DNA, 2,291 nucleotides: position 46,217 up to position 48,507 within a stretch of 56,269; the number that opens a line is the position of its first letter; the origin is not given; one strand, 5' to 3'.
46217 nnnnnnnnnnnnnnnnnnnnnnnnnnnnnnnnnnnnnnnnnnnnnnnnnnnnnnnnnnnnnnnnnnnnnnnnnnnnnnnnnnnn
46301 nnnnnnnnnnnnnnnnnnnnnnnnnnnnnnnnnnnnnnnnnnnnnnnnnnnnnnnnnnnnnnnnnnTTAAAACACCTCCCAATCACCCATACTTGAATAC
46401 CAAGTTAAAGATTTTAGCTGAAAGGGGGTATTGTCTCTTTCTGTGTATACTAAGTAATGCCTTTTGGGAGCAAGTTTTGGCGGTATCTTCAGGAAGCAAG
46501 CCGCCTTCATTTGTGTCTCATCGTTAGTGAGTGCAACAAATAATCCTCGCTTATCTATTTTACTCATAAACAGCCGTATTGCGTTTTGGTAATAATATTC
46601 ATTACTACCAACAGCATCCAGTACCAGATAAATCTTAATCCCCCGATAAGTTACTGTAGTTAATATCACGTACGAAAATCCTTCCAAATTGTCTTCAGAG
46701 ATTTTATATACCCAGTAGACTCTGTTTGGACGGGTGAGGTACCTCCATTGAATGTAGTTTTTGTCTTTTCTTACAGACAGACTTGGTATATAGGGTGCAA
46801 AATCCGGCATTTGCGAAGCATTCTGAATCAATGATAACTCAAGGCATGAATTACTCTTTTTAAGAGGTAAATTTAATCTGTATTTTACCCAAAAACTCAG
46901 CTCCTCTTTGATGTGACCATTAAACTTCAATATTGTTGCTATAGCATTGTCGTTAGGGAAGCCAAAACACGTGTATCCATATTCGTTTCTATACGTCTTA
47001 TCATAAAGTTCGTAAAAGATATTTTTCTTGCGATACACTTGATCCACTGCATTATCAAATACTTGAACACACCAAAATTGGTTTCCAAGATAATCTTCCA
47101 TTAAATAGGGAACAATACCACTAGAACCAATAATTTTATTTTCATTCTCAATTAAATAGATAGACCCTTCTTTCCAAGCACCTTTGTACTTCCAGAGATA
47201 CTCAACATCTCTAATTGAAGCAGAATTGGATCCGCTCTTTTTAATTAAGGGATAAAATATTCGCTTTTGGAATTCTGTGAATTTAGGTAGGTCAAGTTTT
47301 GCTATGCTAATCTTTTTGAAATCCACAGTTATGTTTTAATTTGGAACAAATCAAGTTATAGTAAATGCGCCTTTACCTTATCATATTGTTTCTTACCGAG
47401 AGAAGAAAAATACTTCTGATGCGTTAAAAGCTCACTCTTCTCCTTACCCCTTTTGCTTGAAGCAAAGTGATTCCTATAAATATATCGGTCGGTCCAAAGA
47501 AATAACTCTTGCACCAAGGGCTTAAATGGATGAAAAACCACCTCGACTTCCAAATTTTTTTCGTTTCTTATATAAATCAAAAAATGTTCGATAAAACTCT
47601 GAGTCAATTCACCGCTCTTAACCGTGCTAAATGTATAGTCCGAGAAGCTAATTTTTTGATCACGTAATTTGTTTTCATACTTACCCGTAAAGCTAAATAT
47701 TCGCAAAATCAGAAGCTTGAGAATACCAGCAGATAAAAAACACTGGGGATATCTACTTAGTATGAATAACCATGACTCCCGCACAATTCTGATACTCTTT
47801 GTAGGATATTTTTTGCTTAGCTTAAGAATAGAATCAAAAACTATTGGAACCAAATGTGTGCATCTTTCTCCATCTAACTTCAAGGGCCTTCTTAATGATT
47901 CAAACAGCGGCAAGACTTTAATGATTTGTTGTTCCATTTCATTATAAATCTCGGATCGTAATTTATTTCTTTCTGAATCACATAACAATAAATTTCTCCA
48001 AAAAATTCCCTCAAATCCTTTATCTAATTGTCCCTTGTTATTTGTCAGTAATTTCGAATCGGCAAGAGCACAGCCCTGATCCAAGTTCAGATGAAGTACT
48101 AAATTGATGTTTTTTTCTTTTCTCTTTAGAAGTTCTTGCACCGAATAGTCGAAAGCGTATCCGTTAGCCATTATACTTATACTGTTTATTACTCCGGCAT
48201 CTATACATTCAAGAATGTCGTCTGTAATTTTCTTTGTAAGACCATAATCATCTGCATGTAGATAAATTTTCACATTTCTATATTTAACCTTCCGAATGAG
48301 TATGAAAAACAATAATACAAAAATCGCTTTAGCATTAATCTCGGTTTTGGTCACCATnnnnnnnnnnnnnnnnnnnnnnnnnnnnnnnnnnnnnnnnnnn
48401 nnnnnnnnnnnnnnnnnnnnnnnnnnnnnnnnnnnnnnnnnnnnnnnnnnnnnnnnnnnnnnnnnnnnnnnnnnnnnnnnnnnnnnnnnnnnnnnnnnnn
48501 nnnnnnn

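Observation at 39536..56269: AT-rich, strand-switching accessory cluster of membrane and tailoring enzymes that matches no locus type I know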

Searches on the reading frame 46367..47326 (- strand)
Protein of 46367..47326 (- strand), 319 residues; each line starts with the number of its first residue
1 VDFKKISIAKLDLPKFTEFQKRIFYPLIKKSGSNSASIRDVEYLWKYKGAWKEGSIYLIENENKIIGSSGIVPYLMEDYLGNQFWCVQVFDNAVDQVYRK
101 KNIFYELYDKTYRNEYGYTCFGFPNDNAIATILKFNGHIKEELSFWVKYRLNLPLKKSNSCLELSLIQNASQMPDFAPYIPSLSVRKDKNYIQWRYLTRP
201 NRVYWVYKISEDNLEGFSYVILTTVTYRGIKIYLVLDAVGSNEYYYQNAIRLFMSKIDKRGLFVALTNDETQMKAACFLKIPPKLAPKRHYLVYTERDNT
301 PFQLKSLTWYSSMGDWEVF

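Call 5: search_protein_families(library=pfam, proteins=[window:46367-47326:-], max_evalue=0.01)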
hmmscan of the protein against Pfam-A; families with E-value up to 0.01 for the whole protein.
window:46367-47326:- (319 aa): 1 family
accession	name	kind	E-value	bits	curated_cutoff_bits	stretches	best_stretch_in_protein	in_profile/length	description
PF13527.13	Acetyltransf_9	-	0.0014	19.1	25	1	45-113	31-99/127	Acetyltransferase (GNAT) domain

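Call 7: search_protein_families(library=ncbifam, proteins=[window:46367-47326:-], max_evalue=0.01)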
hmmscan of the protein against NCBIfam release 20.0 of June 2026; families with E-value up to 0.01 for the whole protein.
window:46367-47326:- (319 aa): 0 families

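Call 61: search_solved_structures(query=window:46367-47326:-, max_evalue=1)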
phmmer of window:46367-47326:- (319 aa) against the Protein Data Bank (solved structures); distinct sequences matched with E-value up to 1: 1.
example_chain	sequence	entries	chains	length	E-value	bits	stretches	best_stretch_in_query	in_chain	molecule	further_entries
2ly9_A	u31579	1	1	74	0.05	16.3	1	117-165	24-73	Zinc fingers and homeoboxes protein 1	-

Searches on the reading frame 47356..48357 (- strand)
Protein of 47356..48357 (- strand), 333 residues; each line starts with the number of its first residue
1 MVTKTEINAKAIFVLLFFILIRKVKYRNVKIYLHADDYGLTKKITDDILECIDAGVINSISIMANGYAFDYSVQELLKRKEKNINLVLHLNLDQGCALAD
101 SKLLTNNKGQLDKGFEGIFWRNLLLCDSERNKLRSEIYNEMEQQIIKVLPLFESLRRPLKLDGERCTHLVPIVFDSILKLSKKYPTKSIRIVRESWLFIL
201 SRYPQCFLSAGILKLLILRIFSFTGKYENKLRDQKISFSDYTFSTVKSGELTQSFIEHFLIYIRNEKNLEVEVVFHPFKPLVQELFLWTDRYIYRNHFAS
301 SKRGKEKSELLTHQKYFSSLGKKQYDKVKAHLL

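Call 5: search_protein_families(library=pfam, proteins=[window:47356-48357:-], max_evalue=0.01)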
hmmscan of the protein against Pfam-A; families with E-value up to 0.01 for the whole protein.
window:47356-48357:- (333 aa): 1 family
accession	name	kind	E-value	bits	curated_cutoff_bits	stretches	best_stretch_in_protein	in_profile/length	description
PF04794.17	YdjC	-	1.1e-25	91.5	29.7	1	30-277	1-227/266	YdjC-like protein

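Call 7: search_protein_families(library=ncbifam, proteins=[window:47356-48357:-], max_evalue=0.01)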
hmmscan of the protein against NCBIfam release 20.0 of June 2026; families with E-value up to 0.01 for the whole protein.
window:47356-48357:- (333 aa): 2 families
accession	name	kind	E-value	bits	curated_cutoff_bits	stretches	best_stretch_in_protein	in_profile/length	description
NF002559.0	PRK02134.1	equivalog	2.8e-17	63.1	227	1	30-185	4-146/249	chitin disaccharide deacetylase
TIGR03473.1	HpnK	hypoth_equivalog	7.4e-14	51.7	232.6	1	31-277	4-235/283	hopanoid biosynthesis-associated protein HpnK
